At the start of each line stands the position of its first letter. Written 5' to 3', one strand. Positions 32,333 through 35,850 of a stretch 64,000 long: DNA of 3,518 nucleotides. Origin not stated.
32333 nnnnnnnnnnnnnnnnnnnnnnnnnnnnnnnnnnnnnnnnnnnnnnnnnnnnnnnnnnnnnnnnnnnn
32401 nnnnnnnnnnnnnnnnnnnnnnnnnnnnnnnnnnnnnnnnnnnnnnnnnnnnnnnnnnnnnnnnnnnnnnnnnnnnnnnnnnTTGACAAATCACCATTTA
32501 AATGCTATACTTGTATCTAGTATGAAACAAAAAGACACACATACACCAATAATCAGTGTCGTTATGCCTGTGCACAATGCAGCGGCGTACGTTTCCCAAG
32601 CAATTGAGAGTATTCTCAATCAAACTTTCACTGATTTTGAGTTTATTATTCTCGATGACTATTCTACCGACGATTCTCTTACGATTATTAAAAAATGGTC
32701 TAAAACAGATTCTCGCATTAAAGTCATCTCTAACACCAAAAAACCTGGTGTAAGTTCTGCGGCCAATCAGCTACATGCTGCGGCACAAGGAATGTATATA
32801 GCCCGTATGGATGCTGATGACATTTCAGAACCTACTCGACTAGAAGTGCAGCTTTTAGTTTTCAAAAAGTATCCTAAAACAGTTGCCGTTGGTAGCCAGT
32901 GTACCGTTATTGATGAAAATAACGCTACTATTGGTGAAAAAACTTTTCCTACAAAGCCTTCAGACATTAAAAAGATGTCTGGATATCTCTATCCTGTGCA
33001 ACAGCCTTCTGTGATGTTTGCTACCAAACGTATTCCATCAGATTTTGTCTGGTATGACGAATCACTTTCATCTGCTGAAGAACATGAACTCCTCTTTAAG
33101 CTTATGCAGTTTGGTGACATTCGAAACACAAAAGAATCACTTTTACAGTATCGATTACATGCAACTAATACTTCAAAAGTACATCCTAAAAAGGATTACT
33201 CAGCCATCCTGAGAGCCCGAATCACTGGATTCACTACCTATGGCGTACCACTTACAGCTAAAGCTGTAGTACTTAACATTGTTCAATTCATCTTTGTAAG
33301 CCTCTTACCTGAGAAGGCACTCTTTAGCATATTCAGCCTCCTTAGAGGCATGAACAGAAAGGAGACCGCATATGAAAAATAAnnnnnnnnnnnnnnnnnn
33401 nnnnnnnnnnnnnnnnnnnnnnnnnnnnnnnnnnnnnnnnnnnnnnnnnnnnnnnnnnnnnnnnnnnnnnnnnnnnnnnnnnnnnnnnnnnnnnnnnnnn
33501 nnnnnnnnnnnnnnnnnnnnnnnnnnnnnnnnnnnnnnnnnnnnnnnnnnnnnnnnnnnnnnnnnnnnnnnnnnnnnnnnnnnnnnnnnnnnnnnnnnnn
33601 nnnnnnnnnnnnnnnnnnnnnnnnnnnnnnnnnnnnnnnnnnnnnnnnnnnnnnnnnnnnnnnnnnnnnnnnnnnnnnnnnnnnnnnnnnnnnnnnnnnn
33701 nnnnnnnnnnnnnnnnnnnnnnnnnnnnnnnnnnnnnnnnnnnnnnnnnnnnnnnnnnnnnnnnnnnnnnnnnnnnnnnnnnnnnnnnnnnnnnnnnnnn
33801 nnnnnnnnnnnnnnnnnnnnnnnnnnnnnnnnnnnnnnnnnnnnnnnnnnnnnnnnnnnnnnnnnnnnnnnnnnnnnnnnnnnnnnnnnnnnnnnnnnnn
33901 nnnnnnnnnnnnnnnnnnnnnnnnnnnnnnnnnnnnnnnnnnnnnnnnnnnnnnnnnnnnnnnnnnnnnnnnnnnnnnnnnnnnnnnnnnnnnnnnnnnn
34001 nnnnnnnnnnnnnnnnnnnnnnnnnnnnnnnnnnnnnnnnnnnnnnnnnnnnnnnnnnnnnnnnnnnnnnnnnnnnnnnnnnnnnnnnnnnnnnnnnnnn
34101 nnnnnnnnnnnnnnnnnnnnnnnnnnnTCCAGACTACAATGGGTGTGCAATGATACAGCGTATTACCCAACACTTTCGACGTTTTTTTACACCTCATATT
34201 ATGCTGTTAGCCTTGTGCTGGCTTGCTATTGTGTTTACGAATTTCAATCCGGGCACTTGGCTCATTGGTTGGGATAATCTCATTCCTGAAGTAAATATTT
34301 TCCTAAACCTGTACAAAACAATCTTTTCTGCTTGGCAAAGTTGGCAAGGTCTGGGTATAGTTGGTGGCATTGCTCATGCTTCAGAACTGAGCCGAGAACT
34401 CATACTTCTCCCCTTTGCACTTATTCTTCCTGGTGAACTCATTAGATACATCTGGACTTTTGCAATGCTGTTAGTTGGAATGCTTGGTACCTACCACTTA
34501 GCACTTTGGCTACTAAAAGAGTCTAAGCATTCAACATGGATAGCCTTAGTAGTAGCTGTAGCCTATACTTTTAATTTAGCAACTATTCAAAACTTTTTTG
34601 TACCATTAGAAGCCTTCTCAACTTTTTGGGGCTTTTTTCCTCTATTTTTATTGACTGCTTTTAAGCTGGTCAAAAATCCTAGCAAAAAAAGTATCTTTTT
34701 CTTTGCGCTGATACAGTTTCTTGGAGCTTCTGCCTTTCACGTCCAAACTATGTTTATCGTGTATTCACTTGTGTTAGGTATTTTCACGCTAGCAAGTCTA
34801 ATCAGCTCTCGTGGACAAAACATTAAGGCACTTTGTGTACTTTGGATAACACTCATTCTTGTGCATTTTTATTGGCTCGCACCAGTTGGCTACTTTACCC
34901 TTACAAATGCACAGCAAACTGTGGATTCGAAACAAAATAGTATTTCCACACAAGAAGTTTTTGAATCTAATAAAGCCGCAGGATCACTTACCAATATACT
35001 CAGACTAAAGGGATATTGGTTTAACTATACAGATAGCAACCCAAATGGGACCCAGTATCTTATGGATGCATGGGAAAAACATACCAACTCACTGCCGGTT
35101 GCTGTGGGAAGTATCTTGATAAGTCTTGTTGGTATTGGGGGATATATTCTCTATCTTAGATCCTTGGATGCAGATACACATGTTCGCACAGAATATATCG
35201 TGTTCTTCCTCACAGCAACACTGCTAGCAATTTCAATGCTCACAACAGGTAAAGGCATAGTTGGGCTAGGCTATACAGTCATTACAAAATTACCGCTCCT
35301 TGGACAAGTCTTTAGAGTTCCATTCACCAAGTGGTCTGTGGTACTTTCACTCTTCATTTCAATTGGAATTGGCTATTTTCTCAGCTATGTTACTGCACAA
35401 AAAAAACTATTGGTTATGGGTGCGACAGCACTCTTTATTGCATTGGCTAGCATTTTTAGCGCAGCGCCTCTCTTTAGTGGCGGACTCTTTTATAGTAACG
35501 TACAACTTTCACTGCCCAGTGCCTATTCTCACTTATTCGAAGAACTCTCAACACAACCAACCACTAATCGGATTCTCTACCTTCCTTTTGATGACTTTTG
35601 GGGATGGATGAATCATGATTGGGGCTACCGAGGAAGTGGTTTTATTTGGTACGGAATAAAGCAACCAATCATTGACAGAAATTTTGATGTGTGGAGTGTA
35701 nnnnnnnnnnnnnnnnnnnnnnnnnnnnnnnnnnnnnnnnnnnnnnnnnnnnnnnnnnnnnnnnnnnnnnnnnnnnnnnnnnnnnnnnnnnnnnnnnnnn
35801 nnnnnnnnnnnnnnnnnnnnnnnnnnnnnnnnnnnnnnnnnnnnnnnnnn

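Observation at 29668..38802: Surface glycosylation module: GtrB-like polyprenyl-P glycosyltransferase + two GT-C-type membrane proteins + GT2 + LTD and VanZ proteins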

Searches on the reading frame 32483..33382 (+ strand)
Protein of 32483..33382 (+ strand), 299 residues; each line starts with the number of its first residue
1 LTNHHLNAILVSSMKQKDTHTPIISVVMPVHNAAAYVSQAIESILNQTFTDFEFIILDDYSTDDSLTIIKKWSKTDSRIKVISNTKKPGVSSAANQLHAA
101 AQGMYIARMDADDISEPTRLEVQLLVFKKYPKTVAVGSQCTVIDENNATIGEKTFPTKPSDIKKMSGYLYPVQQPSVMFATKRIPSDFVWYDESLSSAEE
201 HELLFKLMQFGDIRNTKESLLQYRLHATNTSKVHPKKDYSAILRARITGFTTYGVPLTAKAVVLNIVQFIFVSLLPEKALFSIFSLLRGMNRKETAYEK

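Call 4: search_protein_families(library=pfam, proteins=[window:32483-33382:+], max_evalue=0.01)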
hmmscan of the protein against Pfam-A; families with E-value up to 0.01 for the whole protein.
window:32483-33382:+ (299 aa): 4 families
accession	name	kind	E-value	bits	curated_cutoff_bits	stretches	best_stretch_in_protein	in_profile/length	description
PF00535.33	Glycos_transf_2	-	4e-32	111.9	23.3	1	25-153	1-129/168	Glycosyl transferase family 2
PF10111.15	Glyco_tranf_2_2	-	9.6e-11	42.1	27.3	1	25-231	1-223/276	Glycosyltransferase like family 2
PF13641.12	Glyco_tranf_2_3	-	4.8e-09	37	27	1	24-137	3-120/230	Glycosyltransferase like family 2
PF13704.12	Glyco_tranf_2_4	-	0.01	16.8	27.5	0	32-113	2-82/98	Glycosyl transferase family 2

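Call 5: search_protein_families(library=ncbifam, proteins=[window:32483-33382:+], max_evalue=0.01)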
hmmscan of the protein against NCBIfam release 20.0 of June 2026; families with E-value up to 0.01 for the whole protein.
window:32483-33382:+ (299 aa): 24 families
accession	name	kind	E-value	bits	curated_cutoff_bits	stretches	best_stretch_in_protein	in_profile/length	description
NF053739.1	GlytfEpsEBac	equivalog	1e-29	103.4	450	1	22-160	1-139/265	glycosyltransferase EpsE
NF047683.1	TeichurnBiosyTuaG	equivalog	9.6e-26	90.9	400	1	20-135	4-119/252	teichuronic acid biosynthesis protein TuaG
NF007482.0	PRK10073.1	equivalog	6.3e-23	81.3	423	1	20-125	4-108/334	glycosyltransferase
TIGR03937.1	PgaC_IcaA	equivalog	4e-18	65.6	422.3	1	13-139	36-162/407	poly-beta-1,6-N-acetyl-D-glucosamine synthase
NF050050.1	ProtGlycPglI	equivalog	2.4e-16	60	500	1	22-121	2-102/306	GalNAc(5)-diNAcBac-PP-undecaprenol beta-1,3-glucosyltransferase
NF007453.0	PRK10018.1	equivalog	1e-15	58.1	382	1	19-129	3-112/280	colanic acid biosynthesis glycosyltransferase WcaA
TIGR04017.1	WcaA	equivalog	4.6e-15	56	495.75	1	19-126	2-109/279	colanic acid biosynthesis glycosyltransferase WcaA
TIGR03965.1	mycofact_glyco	equivalog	1.6e-12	47.1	280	1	7-150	59-201/467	mycofactocin biosynthesis glycosyltransferase MftF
TIGR03111.1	glyc2_xrt_Gpos1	hypoth_equivalog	1e-10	41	363.95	1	15-136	40-165/439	TIGR03111 family XrtG-associated glycosyltransferase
NF041875.1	EPS_EpsD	equivalog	1.7e-10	40.8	370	1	24-138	1-115/325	exopolysaccharide biosynthesis glycosyltransferase EpsD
NF041394.1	GtaseAglG_Halo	equivalog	4.9e-09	35.9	440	1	24-140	3-119/304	glucosyl-dolichyl phosphate glucuronosyltransferase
NF038302.1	EPS_HpsE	equivalog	1.3e-08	34.2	300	1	24-141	3-125/307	hormogonium polysaccharide biosynthesis glycosyltransferase HpsE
TIGR03469.1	HpnB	hypoth_equivalog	3e-08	33.1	379.25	1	18-109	40-133/386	hopene-associated glycosyltransferase HpnB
NF047588.1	GlcsyltransPgfSStrep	equivalog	4.3e-07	29.5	500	1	24-125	3-107/308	glycosyltransferase PgfS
NF045692.1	OglycostaseCruG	equivalog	9e-07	28.1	600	1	17-88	36-107/386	2'-O-glycosyltransferase CruG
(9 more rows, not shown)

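Call 24: search_solved_structures(query=window:32483-33379:+, max_evalue=0.001, show_alignments=1)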
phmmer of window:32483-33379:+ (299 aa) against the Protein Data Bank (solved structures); distinct sequences matched with E-value up to 0.001: 23.
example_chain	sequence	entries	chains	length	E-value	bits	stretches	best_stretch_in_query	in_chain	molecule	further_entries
2z87_A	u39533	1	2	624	4.3e-28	101.6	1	20-231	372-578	Chondroitin synthase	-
2z86_A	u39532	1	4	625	4.3e-28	101.6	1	20-231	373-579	Chondroitin synthase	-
5hea_A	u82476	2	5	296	2.8e-16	62.8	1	22-121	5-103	Putative glycosyltransferase (GalT1)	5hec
6p61_A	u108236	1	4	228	1.2e-13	54.2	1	21-230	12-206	Glycosyltransferase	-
1h7l_A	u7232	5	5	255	7.8e-13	51.5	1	22-154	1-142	SPORE COAT POLYSACCHARIDE BIOSYNTHESIS PROTEIN SPSA | PROTEIN (SPORE COAT POLYSACCHARIDE BIOSYNTHESIS PROTEIN SPSA)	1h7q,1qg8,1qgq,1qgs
8vh7_A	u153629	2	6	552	1e-12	51.2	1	14-136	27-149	Heparosan synthase B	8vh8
8viw_A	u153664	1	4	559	1e-12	51.1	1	14-136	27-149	Heparosan synthase B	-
3bcv_A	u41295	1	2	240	4e-12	49.2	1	22-130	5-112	Putative glycosyltransferase protein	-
5tze_C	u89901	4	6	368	3.1e-11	46.3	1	25-206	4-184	Glycosyl transferase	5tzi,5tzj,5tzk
5tz8_A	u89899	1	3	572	7.8e-11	45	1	25-206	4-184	Glycosyl transferase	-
9omj_A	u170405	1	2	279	1.4e-08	37.5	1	24-122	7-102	Glycosyltransferase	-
9omh_A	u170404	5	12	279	1.5e-08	37.5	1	24-122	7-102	Glycosyltransferase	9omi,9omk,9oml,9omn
9omm_A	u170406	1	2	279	1.5e-08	37.5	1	24-122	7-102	Glycosyltransferase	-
6h1j_A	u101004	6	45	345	3e-08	36.5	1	23-121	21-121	Probable ss-1,3-N-acetylglucosaminyltransferase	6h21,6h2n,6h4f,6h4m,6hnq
6yv7_B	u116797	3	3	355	7.7e-07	31.9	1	18-114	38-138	Glycosyl transferase, family 2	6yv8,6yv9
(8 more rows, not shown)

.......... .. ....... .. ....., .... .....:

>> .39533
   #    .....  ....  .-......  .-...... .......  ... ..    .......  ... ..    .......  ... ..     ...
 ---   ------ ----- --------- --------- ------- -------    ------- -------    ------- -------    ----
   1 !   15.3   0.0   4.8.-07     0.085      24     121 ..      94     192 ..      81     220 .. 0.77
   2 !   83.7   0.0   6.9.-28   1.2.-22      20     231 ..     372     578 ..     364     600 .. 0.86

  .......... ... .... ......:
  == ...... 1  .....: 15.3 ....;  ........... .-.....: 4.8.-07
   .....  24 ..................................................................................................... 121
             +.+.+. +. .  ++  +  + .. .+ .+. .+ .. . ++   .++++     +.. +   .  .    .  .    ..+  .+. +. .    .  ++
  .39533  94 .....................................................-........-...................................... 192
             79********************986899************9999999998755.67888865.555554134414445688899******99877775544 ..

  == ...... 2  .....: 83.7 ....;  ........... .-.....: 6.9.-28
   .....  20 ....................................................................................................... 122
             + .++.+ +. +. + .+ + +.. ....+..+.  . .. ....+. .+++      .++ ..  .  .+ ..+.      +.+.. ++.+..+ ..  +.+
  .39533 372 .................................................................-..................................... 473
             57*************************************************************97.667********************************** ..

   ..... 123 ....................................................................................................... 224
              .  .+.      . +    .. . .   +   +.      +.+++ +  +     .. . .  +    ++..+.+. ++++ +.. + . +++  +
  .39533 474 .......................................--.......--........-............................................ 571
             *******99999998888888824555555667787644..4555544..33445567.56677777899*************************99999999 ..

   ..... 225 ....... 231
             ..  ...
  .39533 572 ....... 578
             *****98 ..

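Call 55: find_homologous_proteins(query=window:32483-33379:+, max_evalue=1e-20)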
Query window:32483-33379:+ (299 aa): 6550 proteins with E <= 1e-20 among 8000 candidates; the best 120 are listed.
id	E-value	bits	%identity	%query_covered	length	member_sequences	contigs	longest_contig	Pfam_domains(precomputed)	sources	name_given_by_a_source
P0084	3.6e-174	595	100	91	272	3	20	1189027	PF10111.15,PF13641.13,PF00535.33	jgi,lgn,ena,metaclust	metaclust:\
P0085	8.9e-144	496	77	96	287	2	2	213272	PF10111.15,PF13506.14,PF13641.13,PF00535.33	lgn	-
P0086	6.6e-136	470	74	93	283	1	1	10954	PF10111.15,PF13506.14,PF13641.13,PF00535.33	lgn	-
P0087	1.4e-91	325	52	95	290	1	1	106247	PF10111.15,PF13641.13,PF00535.33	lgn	-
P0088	1.1e-77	279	48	93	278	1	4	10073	PF10111.15,PF13506.14,PF13641.13,PF00535.33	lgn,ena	-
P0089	1.1e-77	279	46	95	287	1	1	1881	PF10111.15,PF13641.13,PF00535.33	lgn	-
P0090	4.2e-77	277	46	95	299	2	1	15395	PF10111.15,PF13641.13,PF00535.33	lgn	-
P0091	4.5e-75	270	47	90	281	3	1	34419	PF10111.15,PF13641.13,PF00535.33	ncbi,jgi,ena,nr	ncbi:MAG: hypothetical protein COU66_02245 [Candidatus Pacebacteria bacterium CG10_big_fil_rev_8_21_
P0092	3.6e-74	267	47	92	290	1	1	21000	PF10111.15,PF13641.13,PF00535.33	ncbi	-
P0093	7.8e-74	266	47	91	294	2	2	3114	PF10111.15,PF13641.13,PF00535.33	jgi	-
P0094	2.3e-73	265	46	93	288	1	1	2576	PF10111.15,PF13641.13,PF00535.33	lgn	-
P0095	2.6e-73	265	47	95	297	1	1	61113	PF10111.15,PF13641.13,PF00535.33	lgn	-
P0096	4.7e-73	264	45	92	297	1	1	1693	PF10111.15,PF13641.13,PF00535.33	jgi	jgi:glycosyltransferase involved in cell wall biosynthesis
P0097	2.3e-72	262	47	92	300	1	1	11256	PF10111.15,PF13641.13,PF00535.33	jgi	-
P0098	4.3e-72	261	47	93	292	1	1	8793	PF10111.15,PF13641.13,PF00535.33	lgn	-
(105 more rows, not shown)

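Call 65: predict_structure(alignment_id=A2)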
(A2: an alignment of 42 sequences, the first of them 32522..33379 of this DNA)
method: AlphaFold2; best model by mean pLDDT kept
length: 286 residues; sequences in the alignment: 42
mean_pLDDT: 92.2   pTM: 0.90
mean pLDDT of the five models: 92.2, 91.8, 91.2, 90.9, 90.8
residues with pLDDT >= 90: 223; 70-90: 49; 50-70: 13; < 50: 1
segments of 3 or more residues with pLDDT < 50: none
pLDDT, mean of each block of 10 residues (from residue 1): 76 97 98 98 97 98 98 90 95 97 99 98 98 95 96 92 96 92 75 96 98 83 89 92 91 94 88 80 68
secondary structure, 60 per line:
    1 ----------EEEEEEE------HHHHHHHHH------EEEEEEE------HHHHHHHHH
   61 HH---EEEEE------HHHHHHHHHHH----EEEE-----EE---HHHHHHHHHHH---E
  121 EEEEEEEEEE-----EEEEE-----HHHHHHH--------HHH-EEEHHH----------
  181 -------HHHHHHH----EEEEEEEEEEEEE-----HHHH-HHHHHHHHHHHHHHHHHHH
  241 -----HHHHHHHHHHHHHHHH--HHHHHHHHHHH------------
elements in order: E11-17 H24-32 E39-45 H52-62 E66-70 H77-87 E92-95 H106-116 E120-130 E136-140 H146-152 E165-167 H188-194 E199-211 H217-220 H222-240 H246-261 H264-274

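Call 67: fold_search(model_id=the predicted structure, library=pdb)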
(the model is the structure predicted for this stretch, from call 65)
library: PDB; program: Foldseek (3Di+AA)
matches with E <= 10: 1583; with E <= 0.001: 447
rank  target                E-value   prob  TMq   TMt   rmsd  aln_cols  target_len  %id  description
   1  2z87_B                4.8e-19  1.00  0.69  0.35   2.9       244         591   25  Crystal structure of chondroitin polymerase from Escherichia coli strain K4 (K4CP) complexed with UDP-GalNAc and UDP (released 2008-09-16)
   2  2z86_D                1.1e-18  1.00  0.69  0.34   2.7       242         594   25  Crystal structure of chondroitin polymerase from Escherichia coli strain K4 (K4CP) complexed with UDP-GlcUA and UDP (released 2008-09-16)
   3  2z86_B                1.7e-18  1.00  0.73  0.36   2.4       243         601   26  Crystal structure of chondroitin polymerase from Escherichia coli strain K4 (K4CP) complexed with UDP-GlcUA and UDP (released 2008-09-16)
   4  2z87_A                1.8e-18  1.00  0.69  0.34   3.1       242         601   25  Crystal structure of chondroitin polymerase from Escherichia coli strain K4 (K4CP) complexed with UDP-GalNAc and UDP (released 2008-09-16)
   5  6p61_B                2.2e-18  1.00  0.62  0.91   2.4       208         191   26  Structure of a Glycosyltransferase from Leptospira borgpetersenii serovar Hardjo-bovis (strain JB197) (released 2019-07-10)
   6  2z86_A                4.4e-18  1.00  0.70  0.36   3.2       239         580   26  Crystal structure of chondroitin polymerase from Escherichia coli strain K4 (K4CP) complexed with UDP-GlcUA and UDP (released 2008-09-16)
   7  2z86_C                7.8e-18  1.00  0.72  0.35   2.5       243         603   26  Crystal structure of chondroitin polymerase from Escherichia coli strain K4 (K4CP) complexed with UDP-GlcUA and UDP (released 2008-09-16)
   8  6p61_C                9.4e-18  1.00  0.61  0.91   2.4       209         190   26  Structure of a Glycosyltransferase from Leptospira borgpetersenii serovar Hardjo-bovis (strain JB197) (released 2019-07-10)
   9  6p61_A                1.1e-17  1.00  0.61  0.89   2.5       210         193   26  Structure of a Glycosyltransferase from Leptospira borgpetersenii serovar Hardjo-bovis (strain JB197) (released 2019-07-10)
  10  1qg8                  7.1e-17  1.00  0.60  0.71   3.1       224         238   23  NATIVE (MAGNESIUM-CONTAINING) SPSA FROM BACILLUS SUBTILIS (released 2000-04-21)
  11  1h7q                  7.1e-17  1.00  0.60  0.71   3.1       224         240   22  dTDP-MANGANESE COMPLEX OF SPSA FROM BACILLUS SUBTILIS (released 2001-12-13)
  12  9omh_A                2.7e-16  1.00  0.62  0.65   5.4       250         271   19  WrtF fucosyltransferase - Apo (released 2025-10-29)
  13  1h7l                  3.0e-16  1.00  0.60  0.70   3.5       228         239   23  dTDP-MAGNESIUM COMPLEX OF SPSA FROM BACILLUS SUBTILIS (released 2001-12-13)
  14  5hea_A                3.9e-16  1.00  0.63  0.66   5.6       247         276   22  CgT structure in hexamer (released 2016-08-31)
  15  9omm_A                5.0e-16  1.00  0.62  0.68   5.3       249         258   18  WrtF fucosyltransferase - tetrasaccharide product (released 2025-10-29)
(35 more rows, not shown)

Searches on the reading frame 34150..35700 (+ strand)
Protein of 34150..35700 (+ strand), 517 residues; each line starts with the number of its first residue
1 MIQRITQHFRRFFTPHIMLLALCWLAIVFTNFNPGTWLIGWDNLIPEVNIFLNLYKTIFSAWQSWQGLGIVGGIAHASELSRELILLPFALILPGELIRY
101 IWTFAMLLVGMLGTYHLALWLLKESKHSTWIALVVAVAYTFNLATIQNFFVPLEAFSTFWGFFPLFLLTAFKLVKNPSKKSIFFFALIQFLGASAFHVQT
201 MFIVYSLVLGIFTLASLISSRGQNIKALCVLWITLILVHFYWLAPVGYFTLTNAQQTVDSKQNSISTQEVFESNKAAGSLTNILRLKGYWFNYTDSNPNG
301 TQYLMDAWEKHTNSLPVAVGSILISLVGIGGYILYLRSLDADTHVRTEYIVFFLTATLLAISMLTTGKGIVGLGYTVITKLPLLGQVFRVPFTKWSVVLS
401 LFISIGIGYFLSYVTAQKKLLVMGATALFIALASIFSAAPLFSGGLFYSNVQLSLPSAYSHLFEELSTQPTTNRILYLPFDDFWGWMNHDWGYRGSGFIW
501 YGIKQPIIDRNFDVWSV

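Call 6: search_protein_families(library=pfam, proteins=[window:34150-35700:+], max_evalue=10)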
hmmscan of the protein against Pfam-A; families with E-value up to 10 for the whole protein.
window:34150-35700:+ (517 aa): 0 families
